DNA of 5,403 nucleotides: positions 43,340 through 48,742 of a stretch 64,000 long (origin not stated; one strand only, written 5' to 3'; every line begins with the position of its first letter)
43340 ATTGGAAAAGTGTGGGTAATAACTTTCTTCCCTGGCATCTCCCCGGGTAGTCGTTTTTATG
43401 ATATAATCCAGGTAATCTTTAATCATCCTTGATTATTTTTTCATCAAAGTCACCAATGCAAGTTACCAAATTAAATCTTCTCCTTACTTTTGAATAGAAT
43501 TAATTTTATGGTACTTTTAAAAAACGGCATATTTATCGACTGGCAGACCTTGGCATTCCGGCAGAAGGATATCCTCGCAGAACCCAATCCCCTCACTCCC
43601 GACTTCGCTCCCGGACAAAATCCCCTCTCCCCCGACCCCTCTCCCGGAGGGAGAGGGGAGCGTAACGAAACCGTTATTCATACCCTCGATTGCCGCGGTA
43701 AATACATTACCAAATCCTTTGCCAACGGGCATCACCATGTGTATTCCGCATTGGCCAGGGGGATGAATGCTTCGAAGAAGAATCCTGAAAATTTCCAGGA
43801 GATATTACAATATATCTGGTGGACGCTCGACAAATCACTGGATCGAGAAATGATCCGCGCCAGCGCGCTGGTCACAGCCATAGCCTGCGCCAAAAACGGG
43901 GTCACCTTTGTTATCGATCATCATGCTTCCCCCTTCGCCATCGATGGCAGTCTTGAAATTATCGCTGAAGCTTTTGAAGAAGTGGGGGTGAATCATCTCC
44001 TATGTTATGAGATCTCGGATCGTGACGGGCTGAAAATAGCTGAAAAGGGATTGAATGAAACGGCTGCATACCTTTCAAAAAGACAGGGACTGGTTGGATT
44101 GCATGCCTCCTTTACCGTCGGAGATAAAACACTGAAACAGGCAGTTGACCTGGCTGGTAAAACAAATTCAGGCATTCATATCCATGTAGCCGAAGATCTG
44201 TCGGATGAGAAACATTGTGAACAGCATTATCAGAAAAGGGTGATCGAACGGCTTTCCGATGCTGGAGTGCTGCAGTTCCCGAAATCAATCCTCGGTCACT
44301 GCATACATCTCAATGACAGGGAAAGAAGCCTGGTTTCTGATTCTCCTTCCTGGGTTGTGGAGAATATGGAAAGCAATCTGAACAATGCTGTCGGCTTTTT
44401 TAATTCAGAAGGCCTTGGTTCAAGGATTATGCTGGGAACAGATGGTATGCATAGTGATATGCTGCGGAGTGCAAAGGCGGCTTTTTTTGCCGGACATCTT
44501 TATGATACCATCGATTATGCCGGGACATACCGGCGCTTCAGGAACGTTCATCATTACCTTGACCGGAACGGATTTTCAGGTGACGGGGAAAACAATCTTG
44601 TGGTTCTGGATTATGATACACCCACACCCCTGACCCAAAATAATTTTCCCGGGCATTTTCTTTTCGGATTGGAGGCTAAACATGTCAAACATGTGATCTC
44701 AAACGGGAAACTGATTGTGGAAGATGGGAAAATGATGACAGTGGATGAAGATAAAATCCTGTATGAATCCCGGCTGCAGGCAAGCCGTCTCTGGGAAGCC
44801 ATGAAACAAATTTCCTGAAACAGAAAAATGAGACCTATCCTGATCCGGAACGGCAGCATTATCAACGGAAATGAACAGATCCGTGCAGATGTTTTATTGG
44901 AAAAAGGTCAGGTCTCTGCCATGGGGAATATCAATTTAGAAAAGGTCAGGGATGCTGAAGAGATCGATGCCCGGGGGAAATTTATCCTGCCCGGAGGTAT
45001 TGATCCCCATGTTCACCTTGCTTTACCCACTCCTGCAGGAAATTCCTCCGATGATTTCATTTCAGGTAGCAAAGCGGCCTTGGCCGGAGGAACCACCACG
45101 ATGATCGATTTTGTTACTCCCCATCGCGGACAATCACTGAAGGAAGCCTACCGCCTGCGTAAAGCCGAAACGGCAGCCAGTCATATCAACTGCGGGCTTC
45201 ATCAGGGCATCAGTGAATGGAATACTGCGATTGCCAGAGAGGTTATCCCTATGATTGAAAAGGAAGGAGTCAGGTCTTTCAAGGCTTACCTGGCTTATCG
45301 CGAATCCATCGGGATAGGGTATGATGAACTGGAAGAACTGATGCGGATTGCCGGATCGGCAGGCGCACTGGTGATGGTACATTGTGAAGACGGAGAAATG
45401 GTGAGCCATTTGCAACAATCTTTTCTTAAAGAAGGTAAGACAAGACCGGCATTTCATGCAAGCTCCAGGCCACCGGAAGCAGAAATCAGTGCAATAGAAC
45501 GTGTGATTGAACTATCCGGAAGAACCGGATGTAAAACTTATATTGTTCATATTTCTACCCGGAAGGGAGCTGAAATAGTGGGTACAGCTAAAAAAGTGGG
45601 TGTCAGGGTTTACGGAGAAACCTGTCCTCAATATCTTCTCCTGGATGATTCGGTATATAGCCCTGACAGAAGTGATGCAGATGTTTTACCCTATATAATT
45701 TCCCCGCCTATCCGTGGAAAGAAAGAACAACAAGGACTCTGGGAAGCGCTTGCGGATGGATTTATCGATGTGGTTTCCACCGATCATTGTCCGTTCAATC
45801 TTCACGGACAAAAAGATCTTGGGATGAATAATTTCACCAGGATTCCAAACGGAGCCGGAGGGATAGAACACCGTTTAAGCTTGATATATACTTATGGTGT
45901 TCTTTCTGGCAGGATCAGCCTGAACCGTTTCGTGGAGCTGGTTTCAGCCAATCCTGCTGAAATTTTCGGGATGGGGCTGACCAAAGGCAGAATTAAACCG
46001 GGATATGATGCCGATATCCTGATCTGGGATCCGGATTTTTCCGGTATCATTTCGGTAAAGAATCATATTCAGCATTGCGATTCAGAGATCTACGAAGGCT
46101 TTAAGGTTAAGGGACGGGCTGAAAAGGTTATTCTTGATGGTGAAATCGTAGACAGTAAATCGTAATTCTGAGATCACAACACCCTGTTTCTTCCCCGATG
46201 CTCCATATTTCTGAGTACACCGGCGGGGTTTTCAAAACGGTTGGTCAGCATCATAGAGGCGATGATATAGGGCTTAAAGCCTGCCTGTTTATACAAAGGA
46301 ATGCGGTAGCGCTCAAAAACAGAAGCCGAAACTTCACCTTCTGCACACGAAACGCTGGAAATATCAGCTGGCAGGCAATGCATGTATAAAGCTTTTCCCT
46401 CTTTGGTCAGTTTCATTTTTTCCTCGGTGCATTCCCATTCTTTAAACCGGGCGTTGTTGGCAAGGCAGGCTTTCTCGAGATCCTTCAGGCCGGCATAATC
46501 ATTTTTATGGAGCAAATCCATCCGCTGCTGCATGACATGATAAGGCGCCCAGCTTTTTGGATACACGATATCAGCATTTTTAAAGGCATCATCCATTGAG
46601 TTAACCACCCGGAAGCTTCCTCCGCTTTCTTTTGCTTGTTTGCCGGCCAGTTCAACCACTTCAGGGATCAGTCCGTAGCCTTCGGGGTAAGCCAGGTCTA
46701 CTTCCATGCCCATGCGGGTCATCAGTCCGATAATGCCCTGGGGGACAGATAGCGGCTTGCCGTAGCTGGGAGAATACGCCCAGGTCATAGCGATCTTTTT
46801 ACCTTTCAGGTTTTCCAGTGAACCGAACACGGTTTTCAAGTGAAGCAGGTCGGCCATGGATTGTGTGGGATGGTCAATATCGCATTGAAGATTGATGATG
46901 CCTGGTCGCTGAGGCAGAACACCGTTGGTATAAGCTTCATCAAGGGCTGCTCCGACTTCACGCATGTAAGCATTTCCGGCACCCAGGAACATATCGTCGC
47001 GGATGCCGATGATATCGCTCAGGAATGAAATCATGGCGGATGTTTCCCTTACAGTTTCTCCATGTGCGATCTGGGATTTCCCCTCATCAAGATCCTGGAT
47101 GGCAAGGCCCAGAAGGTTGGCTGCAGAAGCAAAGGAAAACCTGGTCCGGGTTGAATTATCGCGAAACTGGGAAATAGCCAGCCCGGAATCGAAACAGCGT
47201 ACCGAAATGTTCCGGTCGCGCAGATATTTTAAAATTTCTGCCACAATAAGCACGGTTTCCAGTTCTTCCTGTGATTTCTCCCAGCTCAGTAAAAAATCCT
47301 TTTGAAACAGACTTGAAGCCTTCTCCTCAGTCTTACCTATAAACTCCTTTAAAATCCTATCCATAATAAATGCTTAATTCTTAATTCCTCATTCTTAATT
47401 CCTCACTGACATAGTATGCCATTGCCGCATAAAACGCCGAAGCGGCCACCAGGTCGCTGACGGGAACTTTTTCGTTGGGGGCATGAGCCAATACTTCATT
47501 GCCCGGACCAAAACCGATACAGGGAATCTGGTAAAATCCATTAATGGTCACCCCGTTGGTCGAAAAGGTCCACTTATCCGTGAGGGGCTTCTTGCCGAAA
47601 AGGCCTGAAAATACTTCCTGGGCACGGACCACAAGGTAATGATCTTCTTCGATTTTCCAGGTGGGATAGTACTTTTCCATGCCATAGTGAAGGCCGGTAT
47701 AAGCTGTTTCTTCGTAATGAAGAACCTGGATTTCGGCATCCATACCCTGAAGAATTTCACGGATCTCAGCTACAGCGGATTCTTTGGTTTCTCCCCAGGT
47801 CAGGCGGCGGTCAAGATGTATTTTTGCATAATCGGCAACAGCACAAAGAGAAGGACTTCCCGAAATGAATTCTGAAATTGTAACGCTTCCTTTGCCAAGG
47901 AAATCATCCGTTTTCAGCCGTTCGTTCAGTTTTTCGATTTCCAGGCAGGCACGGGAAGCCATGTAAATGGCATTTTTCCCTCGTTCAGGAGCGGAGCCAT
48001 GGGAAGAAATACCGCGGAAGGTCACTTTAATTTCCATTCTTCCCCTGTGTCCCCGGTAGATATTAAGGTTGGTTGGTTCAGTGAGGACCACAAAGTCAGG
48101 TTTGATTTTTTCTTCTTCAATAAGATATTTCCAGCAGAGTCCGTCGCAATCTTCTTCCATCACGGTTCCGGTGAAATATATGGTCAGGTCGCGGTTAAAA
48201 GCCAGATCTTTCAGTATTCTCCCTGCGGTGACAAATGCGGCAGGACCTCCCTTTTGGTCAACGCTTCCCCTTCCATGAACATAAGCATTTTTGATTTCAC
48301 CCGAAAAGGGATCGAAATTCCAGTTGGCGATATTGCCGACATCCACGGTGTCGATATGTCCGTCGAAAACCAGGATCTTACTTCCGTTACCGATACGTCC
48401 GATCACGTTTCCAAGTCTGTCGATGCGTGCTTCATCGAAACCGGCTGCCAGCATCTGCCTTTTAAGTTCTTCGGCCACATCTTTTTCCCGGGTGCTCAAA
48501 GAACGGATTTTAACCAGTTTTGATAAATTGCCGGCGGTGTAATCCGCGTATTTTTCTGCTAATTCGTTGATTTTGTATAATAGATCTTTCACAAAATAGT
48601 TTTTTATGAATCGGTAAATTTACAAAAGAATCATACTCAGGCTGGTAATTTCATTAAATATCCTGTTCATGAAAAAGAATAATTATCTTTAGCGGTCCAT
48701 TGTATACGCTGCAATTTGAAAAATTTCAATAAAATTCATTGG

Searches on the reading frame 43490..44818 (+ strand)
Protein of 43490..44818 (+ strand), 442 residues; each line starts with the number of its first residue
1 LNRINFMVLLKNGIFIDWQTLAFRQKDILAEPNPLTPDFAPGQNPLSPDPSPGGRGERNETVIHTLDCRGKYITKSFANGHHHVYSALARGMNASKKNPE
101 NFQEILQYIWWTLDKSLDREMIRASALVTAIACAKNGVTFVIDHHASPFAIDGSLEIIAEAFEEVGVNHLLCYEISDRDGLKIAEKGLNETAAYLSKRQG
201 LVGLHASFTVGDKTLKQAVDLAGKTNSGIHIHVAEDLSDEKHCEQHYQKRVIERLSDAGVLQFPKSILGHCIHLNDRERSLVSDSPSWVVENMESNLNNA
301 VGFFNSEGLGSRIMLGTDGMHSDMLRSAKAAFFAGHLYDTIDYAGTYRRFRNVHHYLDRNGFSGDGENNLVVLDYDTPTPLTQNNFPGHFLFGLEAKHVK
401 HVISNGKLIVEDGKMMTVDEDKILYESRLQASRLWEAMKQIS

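Call 7: search_protein_families(library=pfam, proteins=[window:43490-44818:+], max_evalue=0.00001)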
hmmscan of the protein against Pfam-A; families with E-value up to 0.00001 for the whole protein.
window:43490-44818:+ (442 aa): 1 family
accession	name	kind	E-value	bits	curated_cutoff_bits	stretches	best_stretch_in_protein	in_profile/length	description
PF01979.26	Amidohydro_1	-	4.9e-18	65.9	25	1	76-332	5-268/345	Amidohydrolase family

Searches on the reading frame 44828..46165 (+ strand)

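Call 7: search_protein_families(library=pfam, proteins=[window:44828-46165:+], max_evalue=0.00001)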
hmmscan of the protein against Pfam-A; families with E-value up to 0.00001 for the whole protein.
window:44828-46165:+ (445 aa): 2 families
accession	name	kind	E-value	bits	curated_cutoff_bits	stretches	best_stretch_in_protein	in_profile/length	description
PF01979.26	Amidohydro_1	-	4.2e-31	108.9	25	1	52-441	1-345/345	Amidohydrolase family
PF07969.17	Amidohydro_3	-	4.1e-16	60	29.7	1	360-441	404-471/472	Amidohydrolase family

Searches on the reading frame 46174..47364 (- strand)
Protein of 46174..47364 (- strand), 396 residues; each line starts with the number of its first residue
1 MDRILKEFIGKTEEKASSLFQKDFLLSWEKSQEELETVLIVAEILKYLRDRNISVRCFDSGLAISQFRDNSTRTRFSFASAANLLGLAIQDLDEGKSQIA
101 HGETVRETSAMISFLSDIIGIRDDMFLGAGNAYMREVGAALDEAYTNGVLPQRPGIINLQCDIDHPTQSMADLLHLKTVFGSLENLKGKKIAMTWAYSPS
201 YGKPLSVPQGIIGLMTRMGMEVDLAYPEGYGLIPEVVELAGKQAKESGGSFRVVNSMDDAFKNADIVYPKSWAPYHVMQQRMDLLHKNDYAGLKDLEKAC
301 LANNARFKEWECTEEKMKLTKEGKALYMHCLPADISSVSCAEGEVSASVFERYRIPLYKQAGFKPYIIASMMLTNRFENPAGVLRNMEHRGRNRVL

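Call 7: search_protein_families(library=pfam, proteins=[window:46174-47364:-], max_evalue=0.00001)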
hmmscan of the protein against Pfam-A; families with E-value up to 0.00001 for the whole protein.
window:46174-47364:- (396 aa): 2 families
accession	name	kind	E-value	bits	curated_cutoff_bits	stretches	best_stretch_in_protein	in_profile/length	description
PF02729.26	OTCace_N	-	1.3e-22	80.9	29.9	1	22-177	1-147/148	Aspartate/ornithine carbamoyltransferase, carbamoyl-P binding domain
PF00185.30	OTCace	-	6.4e-18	65.7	29.4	1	212-373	20-155/157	Aspartate/ornithine carbamoyltransferase, Asp/Orn binding domain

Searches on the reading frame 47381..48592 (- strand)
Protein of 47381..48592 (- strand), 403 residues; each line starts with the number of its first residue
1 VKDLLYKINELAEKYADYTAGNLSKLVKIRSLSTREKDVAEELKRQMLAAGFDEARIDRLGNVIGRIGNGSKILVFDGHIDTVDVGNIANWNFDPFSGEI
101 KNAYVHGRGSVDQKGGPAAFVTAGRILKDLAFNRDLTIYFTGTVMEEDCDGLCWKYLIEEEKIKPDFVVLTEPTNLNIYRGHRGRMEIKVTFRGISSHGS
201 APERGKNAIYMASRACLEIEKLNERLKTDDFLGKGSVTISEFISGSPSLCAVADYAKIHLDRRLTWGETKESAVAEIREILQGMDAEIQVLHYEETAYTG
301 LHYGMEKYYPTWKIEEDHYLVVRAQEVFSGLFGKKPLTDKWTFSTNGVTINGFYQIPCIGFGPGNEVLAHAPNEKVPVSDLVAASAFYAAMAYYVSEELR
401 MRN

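Call 7: search_protein_families(library=pfam, proteins=[window:47381-48592:-], max_evalue=0.00001)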
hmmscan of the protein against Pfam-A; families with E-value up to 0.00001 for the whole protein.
window:47381-48592:- (403 aa): 2 families
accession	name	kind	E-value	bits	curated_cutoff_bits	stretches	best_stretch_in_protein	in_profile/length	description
PF01546.33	Peptidase_M20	-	3.5e-27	96.1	24.6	1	76-392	2-204/206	Peptidase family M20/M25/M40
PF07687.19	M20_dimer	-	1e-16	61.2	21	1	181-282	2-100/107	Peptidase dimerisation domain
